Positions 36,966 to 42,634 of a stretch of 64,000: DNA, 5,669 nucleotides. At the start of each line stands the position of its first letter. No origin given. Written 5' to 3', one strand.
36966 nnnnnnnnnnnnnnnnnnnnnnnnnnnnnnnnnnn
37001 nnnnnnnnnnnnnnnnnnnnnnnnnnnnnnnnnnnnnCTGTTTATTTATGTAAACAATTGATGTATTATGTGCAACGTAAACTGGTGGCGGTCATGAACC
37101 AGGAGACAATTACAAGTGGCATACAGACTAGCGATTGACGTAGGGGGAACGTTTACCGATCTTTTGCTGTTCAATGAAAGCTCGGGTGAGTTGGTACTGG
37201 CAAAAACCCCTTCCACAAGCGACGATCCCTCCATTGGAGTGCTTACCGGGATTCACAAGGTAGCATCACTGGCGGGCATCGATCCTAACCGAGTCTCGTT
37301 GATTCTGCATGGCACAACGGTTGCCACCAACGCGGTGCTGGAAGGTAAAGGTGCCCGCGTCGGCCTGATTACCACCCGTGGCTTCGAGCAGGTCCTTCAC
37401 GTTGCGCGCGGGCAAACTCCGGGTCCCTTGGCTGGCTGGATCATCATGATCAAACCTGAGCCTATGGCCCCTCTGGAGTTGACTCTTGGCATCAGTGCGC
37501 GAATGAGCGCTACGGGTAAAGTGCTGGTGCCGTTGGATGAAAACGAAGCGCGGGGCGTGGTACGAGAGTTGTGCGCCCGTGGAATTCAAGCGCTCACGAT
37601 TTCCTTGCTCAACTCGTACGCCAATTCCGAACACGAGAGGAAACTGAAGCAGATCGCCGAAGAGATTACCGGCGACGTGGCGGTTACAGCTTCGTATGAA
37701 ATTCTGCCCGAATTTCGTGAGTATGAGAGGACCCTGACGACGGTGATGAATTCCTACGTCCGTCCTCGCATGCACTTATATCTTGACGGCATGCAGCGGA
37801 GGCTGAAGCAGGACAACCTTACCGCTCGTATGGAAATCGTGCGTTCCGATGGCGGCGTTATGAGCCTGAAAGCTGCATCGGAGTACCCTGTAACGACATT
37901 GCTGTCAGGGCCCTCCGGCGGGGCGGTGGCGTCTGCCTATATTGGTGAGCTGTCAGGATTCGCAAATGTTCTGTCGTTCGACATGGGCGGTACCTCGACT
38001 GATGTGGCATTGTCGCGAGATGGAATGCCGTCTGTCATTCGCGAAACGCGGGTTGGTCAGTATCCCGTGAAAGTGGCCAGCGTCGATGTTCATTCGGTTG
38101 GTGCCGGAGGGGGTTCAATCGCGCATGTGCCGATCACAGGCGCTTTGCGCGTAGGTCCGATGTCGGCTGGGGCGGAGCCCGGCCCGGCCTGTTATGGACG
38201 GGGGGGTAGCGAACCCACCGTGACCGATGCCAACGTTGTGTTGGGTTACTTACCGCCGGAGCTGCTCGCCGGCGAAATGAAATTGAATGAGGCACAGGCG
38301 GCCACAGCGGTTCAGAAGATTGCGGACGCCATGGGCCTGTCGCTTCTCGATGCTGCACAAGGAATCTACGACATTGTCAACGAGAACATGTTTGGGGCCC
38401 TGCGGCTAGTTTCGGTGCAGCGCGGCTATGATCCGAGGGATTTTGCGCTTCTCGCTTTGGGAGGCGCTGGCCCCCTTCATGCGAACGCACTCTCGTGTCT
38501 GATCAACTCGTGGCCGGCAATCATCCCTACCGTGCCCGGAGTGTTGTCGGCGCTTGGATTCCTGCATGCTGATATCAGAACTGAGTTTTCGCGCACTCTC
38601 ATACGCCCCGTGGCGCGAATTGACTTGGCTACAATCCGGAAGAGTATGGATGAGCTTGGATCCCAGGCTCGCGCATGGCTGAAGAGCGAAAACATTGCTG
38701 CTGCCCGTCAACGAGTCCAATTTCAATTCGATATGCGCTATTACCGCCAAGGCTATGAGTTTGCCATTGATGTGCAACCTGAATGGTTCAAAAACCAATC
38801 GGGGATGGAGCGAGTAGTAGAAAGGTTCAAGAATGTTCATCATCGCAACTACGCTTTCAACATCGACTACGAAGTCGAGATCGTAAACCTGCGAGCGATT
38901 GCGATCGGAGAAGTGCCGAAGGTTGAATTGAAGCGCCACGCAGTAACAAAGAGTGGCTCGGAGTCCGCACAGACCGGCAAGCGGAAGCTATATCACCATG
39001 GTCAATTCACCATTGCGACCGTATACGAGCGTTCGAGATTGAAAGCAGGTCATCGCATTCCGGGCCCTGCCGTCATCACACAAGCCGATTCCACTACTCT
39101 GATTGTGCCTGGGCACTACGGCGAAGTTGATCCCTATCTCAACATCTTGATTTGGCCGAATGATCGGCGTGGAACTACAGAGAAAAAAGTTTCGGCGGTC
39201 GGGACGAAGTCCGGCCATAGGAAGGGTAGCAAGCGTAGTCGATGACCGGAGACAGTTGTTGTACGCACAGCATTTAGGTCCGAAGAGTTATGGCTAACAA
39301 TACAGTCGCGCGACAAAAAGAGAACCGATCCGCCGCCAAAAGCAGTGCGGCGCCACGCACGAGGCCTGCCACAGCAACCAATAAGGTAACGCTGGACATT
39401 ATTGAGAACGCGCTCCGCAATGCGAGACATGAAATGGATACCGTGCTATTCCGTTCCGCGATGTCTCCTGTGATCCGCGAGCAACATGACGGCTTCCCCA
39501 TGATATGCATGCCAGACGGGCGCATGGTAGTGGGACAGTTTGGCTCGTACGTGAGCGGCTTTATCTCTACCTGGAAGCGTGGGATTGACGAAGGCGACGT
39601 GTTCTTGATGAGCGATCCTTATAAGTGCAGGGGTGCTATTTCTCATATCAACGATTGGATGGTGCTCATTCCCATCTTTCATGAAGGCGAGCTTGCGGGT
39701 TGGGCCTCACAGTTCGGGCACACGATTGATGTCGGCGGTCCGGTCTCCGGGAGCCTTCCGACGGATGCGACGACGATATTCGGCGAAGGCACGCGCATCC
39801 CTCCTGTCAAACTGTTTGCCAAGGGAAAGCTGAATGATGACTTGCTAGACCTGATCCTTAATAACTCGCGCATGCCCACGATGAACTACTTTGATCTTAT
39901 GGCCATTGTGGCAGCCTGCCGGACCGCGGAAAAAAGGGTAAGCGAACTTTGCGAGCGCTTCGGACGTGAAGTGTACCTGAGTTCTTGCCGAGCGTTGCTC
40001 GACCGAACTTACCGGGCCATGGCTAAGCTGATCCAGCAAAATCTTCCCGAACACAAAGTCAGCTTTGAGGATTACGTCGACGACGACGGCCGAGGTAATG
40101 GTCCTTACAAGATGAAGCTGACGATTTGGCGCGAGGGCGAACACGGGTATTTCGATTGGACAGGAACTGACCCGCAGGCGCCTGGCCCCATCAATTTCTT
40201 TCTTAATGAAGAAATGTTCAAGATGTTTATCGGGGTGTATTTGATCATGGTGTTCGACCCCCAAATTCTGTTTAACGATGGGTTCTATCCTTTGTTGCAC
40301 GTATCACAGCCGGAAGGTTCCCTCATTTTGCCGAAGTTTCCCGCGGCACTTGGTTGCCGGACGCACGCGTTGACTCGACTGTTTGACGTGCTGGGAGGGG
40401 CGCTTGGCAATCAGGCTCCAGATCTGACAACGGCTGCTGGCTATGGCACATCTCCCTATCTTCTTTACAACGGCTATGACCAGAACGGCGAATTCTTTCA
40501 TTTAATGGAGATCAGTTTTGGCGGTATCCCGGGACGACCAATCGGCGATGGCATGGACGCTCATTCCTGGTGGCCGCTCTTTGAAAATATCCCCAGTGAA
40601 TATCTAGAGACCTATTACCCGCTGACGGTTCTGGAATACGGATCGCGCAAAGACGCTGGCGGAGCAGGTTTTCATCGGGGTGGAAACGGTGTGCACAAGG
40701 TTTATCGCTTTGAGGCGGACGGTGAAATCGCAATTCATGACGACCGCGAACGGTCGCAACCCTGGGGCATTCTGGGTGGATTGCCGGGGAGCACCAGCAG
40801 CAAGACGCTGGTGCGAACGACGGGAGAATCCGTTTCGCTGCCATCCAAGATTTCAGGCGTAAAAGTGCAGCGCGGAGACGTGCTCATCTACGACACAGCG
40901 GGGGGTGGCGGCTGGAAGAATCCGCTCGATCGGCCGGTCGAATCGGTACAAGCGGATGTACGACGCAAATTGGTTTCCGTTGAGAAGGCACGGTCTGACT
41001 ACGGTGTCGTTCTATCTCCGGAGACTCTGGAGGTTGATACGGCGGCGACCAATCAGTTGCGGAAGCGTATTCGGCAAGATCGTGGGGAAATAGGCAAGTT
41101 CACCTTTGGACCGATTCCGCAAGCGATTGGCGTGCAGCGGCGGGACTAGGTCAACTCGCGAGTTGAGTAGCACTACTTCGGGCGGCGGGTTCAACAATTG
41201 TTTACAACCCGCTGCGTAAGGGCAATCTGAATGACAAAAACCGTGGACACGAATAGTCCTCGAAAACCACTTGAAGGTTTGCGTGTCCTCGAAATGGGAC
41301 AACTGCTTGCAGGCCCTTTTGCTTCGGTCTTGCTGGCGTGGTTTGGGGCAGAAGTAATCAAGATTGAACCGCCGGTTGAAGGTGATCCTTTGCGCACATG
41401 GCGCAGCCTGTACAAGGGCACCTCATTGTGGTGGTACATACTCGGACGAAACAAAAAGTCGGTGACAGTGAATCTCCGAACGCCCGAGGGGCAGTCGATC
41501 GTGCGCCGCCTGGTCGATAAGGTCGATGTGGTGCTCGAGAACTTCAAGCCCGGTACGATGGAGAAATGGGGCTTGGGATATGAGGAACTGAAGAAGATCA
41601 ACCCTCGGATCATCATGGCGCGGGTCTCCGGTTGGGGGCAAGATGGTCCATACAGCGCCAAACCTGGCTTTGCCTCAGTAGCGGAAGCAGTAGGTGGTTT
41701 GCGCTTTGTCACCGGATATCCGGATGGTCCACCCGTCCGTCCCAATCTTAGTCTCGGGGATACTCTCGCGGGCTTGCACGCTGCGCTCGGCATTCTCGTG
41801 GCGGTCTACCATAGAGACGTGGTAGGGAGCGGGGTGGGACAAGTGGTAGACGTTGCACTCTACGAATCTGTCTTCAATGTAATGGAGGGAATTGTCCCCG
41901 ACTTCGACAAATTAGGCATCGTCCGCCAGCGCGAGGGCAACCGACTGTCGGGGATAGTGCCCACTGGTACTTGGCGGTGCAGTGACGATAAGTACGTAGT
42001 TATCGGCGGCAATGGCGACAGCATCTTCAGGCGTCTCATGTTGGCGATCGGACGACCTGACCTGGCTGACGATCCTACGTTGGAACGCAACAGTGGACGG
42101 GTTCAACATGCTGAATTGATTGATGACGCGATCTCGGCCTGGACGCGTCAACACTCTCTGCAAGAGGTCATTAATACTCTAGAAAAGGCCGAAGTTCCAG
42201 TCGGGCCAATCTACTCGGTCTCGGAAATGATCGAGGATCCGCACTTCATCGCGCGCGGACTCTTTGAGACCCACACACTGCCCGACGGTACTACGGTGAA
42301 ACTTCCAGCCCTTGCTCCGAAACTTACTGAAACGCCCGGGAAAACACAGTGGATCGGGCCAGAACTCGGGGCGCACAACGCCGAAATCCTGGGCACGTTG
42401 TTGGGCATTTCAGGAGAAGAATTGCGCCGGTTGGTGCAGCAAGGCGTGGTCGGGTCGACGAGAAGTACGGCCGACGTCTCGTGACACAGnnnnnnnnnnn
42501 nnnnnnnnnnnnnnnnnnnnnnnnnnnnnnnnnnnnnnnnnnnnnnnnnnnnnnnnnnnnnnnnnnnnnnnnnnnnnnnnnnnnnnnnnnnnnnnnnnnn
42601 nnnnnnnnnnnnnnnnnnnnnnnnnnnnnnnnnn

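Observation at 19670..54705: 35-kb hydrolase-dominated catabolic supercluster that matches no described pathway (candidate N-heterocycle / cyclic-amide degradation system)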

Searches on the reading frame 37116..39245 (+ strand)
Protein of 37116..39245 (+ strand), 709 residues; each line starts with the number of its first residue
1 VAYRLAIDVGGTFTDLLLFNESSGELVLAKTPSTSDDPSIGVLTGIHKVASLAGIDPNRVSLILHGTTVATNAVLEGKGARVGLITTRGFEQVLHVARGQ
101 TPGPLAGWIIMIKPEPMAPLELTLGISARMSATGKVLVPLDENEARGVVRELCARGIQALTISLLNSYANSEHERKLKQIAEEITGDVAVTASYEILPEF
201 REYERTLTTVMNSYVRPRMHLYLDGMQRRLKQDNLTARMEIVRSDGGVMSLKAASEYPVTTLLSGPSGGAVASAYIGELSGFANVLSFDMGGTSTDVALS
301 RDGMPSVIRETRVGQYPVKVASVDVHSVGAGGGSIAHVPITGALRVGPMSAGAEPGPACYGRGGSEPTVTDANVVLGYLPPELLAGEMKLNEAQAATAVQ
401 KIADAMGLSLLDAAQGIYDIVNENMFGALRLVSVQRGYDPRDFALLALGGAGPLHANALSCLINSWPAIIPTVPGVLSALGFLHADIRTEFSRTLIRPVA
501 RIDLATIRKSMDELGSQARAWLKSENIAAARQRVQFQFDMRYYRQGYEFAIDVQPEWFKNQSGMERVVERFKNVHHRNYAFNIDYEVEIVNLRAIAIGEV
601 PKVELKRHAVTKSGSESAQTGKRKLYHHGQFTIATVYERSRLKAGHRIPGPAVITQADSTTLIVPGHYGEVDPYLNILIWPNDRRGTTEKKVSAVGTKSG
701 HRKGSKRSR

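Call 4: search_protein_families(library=pfam, proteins=[window:37116-39245:+])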
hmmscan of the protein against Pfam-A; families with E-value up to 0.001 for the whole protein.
window:37116-39245:+ (709 aa): 3 families
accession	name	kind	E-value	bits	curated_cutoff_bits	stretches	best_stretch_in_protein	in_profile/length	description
PF01968.24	Hydantoinase_A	-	1.4e-90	303.9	22.9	1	205-490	1-290/291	Hydantoinase/oxoprolinase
PF05378.19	Hydant_A_N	-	3.1e-49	167.5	25.2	1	4-184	1-175/176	Hydantoinase/oxoprolinase N-terminal region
PF19278.4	Hydant_A_C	-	6.8e-21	75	21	1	505-666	12-176/193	Hydantoinase/oxoprolinase C-terminal domain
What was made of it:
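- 37116..39245 (+): g15: HyuA (hydantoinase/oxoprolinase A subunit). Belongs to the accessory module. PF01968, PF05378 and PF19278 (call 4).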

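Call 7: search_protein_families(library=ncbifam, proteins=[window:37116-39245:+], max_evalue=0.00001)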
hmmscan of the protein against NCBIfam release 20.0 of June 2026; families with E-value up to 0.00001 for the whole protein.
window:37116-39245:+ (709 aa): 3 families
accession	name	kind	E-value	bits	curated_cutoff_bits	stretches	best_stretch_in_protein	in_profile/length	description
NF050156.1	CapLactmsAlpCapA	equivalog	1.1e-155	519.7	1000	1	3-667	1-673/689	caprolactamase subunit alpha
NF042975.2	AcphenoCarb_ApcC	equivalog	4.7e-101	339.1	1500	1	5-666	11-695/733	acetophenone carboxylase subunit gamma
NF042960.1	AcphenoCarb_ApcA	equivalog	5.8e-60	203.3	1250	1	5-676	4-652/658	acetophenone carboxylase subunit alpha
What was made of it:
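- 37116..39245 (+): Caprolactamase alpha model scores 520 bits against a cutoff of 1000 (call 7).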

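Call 10: find_encoding_contigs(protein=window:37116-39245:+, flank=10000, max_places=6)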
Protein window:37116-39245:+ (709 aa): 23 contigs read that carry it; 6 places shown.
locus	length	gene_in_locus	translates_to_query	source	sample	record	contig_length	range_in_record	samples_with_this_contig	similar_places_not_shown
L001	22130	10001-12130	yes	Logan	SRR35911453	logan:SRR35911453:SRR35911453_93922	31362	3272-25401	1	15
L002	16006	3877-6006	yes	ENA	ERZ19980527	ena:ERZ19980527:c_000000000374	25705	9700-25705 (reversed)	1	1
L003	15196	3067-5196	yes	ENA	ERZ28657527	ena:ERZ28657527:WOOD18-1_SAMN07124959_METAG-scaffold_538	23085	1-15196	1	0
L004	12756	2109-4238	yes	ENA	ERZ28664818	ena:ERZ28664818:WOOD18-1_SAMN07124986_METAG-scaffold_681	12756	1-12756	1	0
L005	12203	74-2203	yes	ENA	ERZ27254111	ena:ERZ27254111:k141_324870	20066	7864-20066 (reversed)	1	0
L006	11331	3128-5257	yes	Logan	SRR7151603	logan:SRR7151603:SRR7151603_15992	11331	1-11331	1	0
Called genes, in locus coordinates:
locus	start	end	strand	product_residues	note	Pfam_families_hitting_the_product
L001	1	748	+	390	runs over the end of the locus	PF01042:Ribonuc_L-PSP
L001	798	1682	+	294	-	PF04909:Amidohydro_2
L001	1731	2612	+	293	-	PF04909:Amidohydro_2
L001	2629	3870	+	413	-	PF00083:Sugar_tr, PF07690:MFS_1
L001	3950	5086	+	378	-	PF26233:NicX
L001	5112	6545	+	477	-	PF01979:Amidohydro_1, PF07969:Amidohydro_3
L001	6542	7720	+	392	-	PF01042:Ribonuc_L-PSP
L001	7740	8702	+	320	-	PF04909:Amidohydro_2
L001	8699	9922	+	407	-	PF12832:MFS_1_like (faint), PF06779:MFS_4 (weak), PF07690:MFS_1, PF00083:Sugar_tr, PF07690:MFS_1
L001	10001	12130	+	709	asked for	PF05378:Hydant_A_N, PF01968:Hydantoinase_A, PF19278:Hydant_A_C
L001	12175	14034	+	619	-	PF02538:Hydantoinase_B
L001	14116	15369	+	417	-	PF02515:CoA_transf_3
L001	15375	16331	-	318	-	PF00392:GntR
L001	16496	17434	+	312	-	PF00682:HMGL-like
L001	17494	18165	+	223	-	PF00857:Isochorismatase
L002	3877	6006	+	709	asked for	PF05378:Hydant_A_N, PF01968:Hydantoinase_A, PF19278:Hydant_A_C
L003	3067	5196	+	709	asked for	PF05378:Hydant_A_N, PF01968:Hydantoinase_A, PF19278:Hydant_A_C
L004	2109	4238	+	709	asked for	PF05378:Hydant_A_N, PF01968:Hydantoinase_A, PF19278:Hydant_A_C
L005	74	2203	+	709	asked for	PF05378:Hydant_A_N, PF01968:Hydantoinase_A, PF19278:Hydant_A_C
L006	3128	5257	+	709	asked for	PF05378:Hydant_A_N, PF01968:Hydantoinase_A, PF19278:Hydant_A_C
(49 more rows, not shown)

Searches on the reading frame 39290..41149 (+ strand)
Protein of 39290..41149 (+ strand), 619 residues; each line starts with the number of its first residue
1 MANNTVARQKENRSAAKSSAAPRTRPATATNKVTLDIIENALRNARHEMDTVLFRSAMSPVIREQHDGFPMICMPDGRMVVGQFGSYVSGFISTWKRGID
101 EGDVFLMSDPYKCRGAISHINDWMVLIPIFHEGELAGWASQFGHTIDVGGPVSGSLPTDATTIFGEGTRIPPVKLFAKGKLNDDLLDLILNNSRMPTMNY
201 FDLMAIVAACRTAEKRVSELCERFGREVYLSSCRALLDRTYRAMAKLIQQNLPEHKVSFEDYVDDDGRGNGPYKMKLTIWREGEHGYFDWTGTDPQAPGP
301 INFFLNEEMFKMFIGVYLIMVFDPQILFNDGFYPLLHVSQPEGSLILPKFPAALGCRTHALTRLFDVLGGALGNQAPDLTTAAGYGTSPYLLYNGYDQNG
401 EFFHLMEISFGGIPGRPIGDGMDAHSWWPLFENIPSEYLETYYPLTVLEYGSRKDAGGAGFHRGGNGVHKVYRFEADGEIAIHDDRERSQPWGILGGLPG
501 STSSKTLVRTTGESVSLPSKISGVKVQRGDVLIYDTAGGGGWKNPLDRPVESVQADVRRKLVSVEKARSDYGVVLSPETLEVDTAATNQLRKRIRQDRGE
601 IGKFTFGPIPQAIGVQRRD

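Call 4: search_protein_families(library=pfam, proteins=[window:39290-41149:+])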
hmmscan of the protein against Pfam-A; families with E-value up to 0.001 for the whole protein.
window:39290-41149:+ (619 aa): 1 family
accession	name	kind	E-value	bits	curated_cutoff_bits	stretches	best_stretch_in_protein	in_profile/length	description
PF02538.19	Hydantoinase_B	-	7.5e-141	470.6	26.8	1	32-544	2-518/519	Hydantoinase B/oxoprolinase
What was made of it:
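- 39290..41149 (+): g16: HyuB (hydantoinase/oxoprolinase B subunit). Belongs to the accessory module. PF02538 at 7.5e-141 (call 4).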

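Call 7: search_protein_families(library=ncbifam, proteins=[window:39290-41149:+], max_evalue=0.00001)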
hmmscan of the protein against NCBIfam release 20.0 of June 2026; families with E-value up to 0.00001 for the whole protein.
window:39290-41149:+ (619 aa): 2 families
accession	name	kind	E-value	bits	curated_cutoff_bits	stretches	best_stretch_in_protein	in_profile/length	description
NF050157.1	CapLactmsBetCapB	equivalog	2.7e-63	214.2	1000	1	32-592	3-576/577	caprolactamase subunit beta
NF042976.1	AcphenoCarb_ApcD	equivalog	9.3e-36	123.3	1500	1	53-501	52-519/685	acetophenone carboxylase subunit delta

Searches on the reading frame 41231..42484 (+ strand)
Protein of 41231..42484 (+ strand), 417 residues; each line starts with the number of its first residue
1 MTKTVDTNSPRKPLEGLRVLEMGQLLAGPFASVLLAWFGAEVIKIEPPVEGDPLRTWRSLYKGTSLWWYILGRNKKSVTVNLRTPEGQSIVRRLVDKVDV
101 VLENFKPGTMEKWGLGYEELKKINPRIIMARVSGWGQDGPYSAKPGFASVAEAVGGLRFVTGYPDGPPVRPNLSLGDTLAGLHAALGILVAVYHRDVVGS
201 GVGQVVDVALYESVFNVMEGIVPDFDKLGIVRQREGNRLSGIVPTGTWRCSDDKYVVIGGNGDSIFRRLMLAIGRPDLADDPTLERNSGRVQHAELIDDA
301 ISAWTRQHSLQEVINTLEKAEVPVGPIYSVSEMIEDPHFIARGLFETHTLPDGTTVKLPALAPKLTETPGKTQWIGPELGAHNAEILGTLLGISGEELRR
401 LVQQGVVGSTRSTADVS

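Call 4: search_protein_families(library=pfam, proteins=[window:41231-42484:+])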
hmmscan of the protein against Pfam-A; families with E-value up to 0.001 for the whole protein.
window:41231-42484:+ (417 aa): 1 family
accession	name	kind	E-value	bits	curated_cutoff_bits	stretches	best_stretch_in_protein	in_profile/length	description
PF02515.22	CoA_transf_3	-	1.6e-120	403.1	23.3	1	14-383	1-366/366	CoA-transferase family III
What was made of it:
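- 41231..42484 (+): g17: family-III (CaiB/Frc-type) CoA-transferase. Belongs to the accessory module. PF02515 at 1.6e-120 (call 4).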

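Call 7: search_protein_families(library=ncbifam, proteins=[window:41231-42484:+], max_evalue=0.00001)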
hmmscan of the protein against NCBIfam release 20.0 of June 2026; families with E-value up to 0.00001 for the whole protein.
window:41231-42484:+ (417 aa): 7 families
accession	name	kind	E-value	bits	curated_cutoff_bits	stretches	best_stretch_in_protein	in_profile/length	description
NF003809.0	PRK05398.1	subfamily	1.2e-77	261.2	442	2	12-219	3-209/416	formyl-CoA transferase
NF052585.1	SucGlutTfsCaiB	equivalog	4.8e-77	259.2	750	1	9-390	3-388/394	succinate--glutarate CoA-transferase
TIGR03253.1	oxalate_frc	equivalog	8e-74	248.8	504.2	1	12-407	2-416/416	formyl-CoA transferase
NF041294.1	Scnl_mescCoAtase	equivalog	1.3e-69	235.2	700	1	14-387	4-380/381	succinyl-CoA:mesaconate CoA-transferase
NF008511.0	PRK11430.1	equivalog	1.4e-68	231.8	522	1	8-344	4-337/381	CoA:oxalate CoA-transferase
NF002914.1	PRK03525.1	equivalog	5.2e-47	160.6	413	1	13-407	9-397/400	L-carnitine CoA-transferase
TIGR04253.1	mesacon_CoA_iso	equivalog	9.8e-30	103.8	725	1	14-408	3-401/403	2-methylfumaryl-CoA isomerase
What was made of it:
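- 41231..42484 (+): Below all equivalog cutoffs (call 7).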
